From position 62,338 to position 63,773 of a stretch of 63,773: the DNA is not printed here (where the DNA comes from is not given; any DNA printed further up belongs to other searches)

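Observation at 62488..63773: Hidden open-ended ORF with at least two fused RAMP/Cas7-like domains: a type III CRISPR-Cas-like effector running off the window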

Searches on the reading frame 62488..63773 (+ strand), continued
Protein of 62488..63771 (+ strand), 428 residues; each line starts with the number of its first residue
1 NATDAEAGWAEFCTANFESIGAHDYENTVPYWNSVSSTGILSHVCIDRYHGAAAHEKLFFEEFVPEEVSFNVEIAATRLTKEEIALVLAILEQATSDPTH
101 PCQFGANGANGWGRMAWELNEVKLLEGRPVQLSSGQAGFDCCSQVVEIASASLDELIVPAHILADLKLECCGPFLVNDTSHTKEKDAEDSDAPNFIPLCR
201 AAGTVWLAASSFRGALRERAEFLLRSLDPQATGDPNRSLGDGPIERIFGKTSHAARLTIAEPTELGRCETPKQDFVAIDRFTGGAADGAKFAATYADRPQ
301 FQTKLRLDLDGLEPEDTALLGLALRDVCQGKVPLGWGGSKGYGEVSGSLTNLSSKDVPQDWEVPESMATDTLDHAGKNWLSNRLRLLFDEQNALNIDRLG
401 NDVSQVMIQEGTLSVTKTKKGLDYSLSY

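Call 49: fold_search(model_id=the predicted structure, library=pdb)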
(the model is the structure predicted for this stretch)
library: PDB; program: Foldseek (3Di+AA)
matches with E <= 10: 625; with E <= 0.001: 244
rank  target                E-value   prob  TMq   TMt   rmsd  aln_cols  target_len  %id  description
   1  8s9x_D                2.7e-16  1.00  0.59  0.50   6.2       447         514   19  CRISPR-Cas type III-D effector complex bound to self-target RNA in a post-cleavage state (released 2024-04-24)
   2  8s9t_D                6.8e-16  1.00  0.61  0.53   6.2       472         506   19  CRISPR-Cas type III-D effector complex (released 2024-04-24)
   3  8s9u_D                5.3e-15  1.00  0.64  0.54   6.0       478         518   18  CRISPR-Cas type III-D effector complex bound to a target RNA (released 2024-04-24)
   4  8d9f_B                8.0e-15  1.00  0.54  0.21   7.3       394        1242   19  gRAMP-TPR-CHAT (Craspase) (released 2023-06-14)
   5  8wml_A                1.2e-14  1.00  0.46  0.15  10.7       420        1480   19  Cryo-EM structure of Cas7-11-crRNA bound to N-terminal of TPR-CHAT (released 2024-05-29)
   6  8d97_A                2.7e-14  1.00  0.55  0.17   7.1       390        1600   19  Apo gRAMP (released 2023-06-14)
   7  7wah_A                3.5e-14  1.00  0.50  0.17   9.8       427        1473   19  Structure of Cas7-11 in complex with guide RNA and target RNA (released 2022-06-15)
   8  7y9y_A                4.4e-14  1.00  0.49  0.16  10.3       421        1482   18  Structure of the Cas7-11-Csx29-guide RNA-target RNA (no PFS) complex (released 2022-11-09)
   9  7xso_A                7.5e-14  1.00  0.52  0.19   8.0       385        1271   20  Structure of the type III-E CRISPR-Cas effector gRAMP (released 2023-03-22)
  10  8d1v_A                1.7e-13  1.00  0.52  0.20   5.8       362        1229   23  Cryo-EM structure of guide RNA and target RNA bound Cas7-11 (released 2022-11-02)
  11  8wmi_A                2.1e-13  1.00  0.53  0.21   6.9       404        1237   22  Cryo-EM structure of DiCas7-11 mutant in complex with crRNA (released 2024-05-29)
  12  8wm4_A                2.3e-13  1.00  0.52  0.19   5.9       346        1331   23  Cryo-EM structure of DiCas7-11 in complex with crRNA (released 2024-05-29)
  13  8eex_A                2.3e-13  1.00  0.54  0.20   6.3       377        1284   21  Cas7-11 in complex with Csx29 (released 2022-11-16)
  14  7y9x_A                2.6e-13  1.00  0.50  0.17   7.8       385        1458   22  Structure of the Cas7-11-Csx29-guide RNA complex (released 2022-11-09)
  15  8gs2_A                3.7e-13  1.00  0.52  0.17   9.3       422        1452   20  Structure of the Cas7-11-Csx29-guide RNA-target RNA (non-matching PFS) complex (released 2022-11-09)
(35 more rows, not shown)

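Call 53: search_protein_families(library=padloc, proteins=[L004:426-1883:+, L004:1946-2839:+, L004:4171-5709:+, L004:5785-6888:+, L004:9051-9809:+, L004:9809-11317:+, L001:767-2794:+, L001:4012-5550:+, L001:9055-10443:+, L001:10750-11199:+], max_evalue=0.00001)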
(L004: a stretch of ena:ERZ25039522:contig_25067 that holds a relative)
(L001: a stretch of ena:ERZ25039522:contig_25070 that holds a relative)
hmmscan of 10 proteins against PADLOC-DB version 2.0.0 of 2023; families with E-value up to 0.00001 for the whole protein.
L004:426-1883:+ (486 aa): 4 families
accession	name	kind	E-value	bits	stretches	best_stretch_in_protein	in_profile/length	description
PDLC01071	C3a116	-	2.4e-62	209.1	1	5-253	4-226/235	cluster 29 associated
PDLC01149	DHH_CorA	-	4.2e-35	119.5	1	7-214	6-195/245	"DHH family hydrolase, potential RNAse, CorA associated new"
PDLC01043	CorA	-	1.5e-18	64.7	1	263-459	2-158/457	CorA-like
PDLC01174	CorA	-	1.8e-13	48.3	1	313-443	39-148/446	CorA-like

L004:1946-2839:+ (298 aa): 2 families
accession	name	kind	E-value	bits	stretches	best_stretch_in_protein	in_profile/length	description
PDLC01043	CorA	-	3.3e-44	149.3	1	5-232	177-385/457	CorA-like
PDLC01174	CorA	-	1.1e-30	105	1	27-233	191-387/446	CorA-like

L004:4171-5709:+ (513 aa): 5 families
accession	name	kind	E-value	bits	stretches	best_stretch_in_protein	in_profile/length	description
PDLC01418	Cas10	-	1.7e-31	107.3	1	2-411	2-414/551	CAS-III; effector_LS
PDLC00919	Cas10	-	7.6e-18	62.8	1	105-411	117-398/414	Cas10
PDLC01529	Cas10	-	9e-18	62.8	1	159-389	132-331/370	CAS-III; effector_LS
PDLC02058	Cas10d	-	7.2e-10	36.3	1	237-388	169-302/441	-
PDLC02057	Cas10d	-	1.1e-08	32.8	1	241-387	192-343/462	-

L004:5785-6888:+ (368 aa): 3 families
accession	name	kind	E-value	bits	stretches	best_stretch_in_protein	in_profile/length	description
PDLC01408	Csm4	-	5.1e-31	105.7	1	1-333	30-394/652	CAS-III-D; effector_G5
PDLC01412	Csm3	-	5.7e-15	52.8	1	52-222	111-294/620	"CAS-III-A,CAS-III-D; effector_G7"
PDLC01419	Csm3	-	4.7e-12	43.4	1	7-218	30-248/548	"CAS-III-A,CAS-III-D; effector_G7"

L004:9051-9809:+ (253 aa): 7 families
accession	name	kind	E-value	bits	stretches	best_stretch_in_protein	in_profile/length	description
PDLC01407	Csm3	-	9.8e-22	75.9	1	79-184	3-98/519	"CAS-III-A,CAS-III-D; effector_G7"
PDLC01013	Csm3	-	1.2e-19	68.7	1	73-184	8-117/650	Csm3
PDLC01220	gRAMP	-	2.3e-16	56.6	1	79-185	833-938/1494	CAS-III-E; effector_UNK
PDLC02109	Cas7_IIId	-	1.4e-11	42.2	1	79-179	4-93/544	-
PDLC02114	Cas7_IIId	-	5.2e-09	33.5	1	108-183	37-103/546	-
PDLC02116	Cas7_IIId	-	1.2e-06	25.7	1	82-179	11-95/617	-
PDLC01613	Csm3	-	2.1e-06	26.8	1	124-183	2-47/177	"CAS-III-A,CAS-III-D; effector_G7"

L004:9809-11317:+ (503 aa): 7 families
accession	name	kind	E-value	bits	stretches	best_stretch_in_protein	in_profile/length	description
PDLC01407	Csm3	-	6.9e-52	175.4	1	62-394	163-432/519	"CAS-III-A,CAS-III-D; effector_G7"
PDLC01013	Csm3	-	9e-43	145.1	1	68-394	229-524/650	Csm3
PDLC02109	Cas7_IIId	-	1.1e-29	102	1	70-483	169-517/544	-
PDLC02114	Cas7_IIId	-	2.7e-21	74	1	72-392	185-446/546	-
PDLC02108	Cas7_IIId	-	5.4e-14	50.3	1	198-394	268-436/540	-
PDLC02116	Cas7_IIId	-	3.1e-08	30.9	1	264-393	377-494/617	-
PDLC01220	gRAMP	-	8.8e-08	28.1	1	307-394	1322-1410/1494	CAS-III-E; effector_UNK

L001:767-2794:+ (676 aa): 3 families
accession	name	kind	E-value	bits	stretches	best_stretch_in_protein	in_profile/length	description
PDLC01043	CorA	-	2.3e-61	205.9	1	89-564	2-379/457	CorA-like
PDLC01174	CorA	-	1e-43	147.9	1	143-567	43-387/446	CorA-like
PDLC01071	C3a116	-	5e-09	34.6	1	2-75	163-222/235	cluster 29 associated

L001:4012-5550:+ (513 aa): 5 families
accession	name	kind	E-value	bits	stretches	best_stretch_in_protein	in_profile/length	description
PDLC01418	Cas10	-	2.9e-32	109.9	1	2-411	2-414/551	CAS-III; effector_LS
PDLC01529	Cas10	-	1.3e-18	65.5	1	167-389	139-331/370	CAS-III; effector_LS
PDLC00919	Cas10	-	1.4e-18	65.3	1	127-411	119-398/414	Cas10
PDLC02058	Cas10d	-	4.3e-10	37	1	236-388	168-302/441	-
PDLC02057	Cas10d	-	6.6e-10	36.8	1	241-387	192-343/462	-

L001:9055-10443:+ (463 aa): 7 families
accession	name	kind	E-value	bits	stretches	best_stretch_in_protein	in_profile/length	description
PDLC01407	Csm3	-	6.7e-38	129.2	1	37-446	3-292/519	"CAS-III-A,CAS-III-D; effector_G7"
PDLC01013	Csm3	-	1.2e-30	105.1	1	35-447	12-369/650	Csm3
PDLC02109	Cas7_IIId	-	3.7e-18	63.9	1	38-137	5-93/544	-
PDLC01220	gRAMP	-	1e-15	54.5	1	39-160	835-949/1494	CAS-III-E; effector_UNK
PDLC02114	Cas7_IIId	-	2.5e-09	34.5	1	67-142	38-104/546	-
PDLC02116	Cas7_IIId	-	3.3e-08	30.8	1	40-136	11-94/617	-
PDLC01613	Csm3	-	1.4e-07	30.5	1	82-446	2-123/177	"CAS-III-A,CAS-III-D; effector_G7"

L001:10750-11199:+ (150 aa): 7 families
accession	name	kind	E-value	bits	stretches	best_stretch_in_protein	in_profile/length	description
PDLC01407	Csm3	-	1.7e-14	52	1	2-41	393-432/519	"CAS-III-A,CAS-III-D; effector_G7"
PDLC02114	Cas7_IIId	-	2.9e-12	44.2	1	2-39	409-446/546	-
PDLC01013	Csm3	-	4.3e-12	43.8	1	2-41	484-524/650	Csm3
PDLC02109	Cas7_IIId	-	1e-11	42.6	1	2-131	404-518/544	-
PDLC02108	Cas7_IIId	-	6.8e-08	30.1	1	3-41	399-436/540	-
PDLC02116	Cas7_IIId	-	9.8e-07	26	1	2-40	456-494/617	-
PDLC01220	gRAMP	-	9.1e-06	21.5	1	2-46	1371-1413/1494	CAS-III-E; effector_UNK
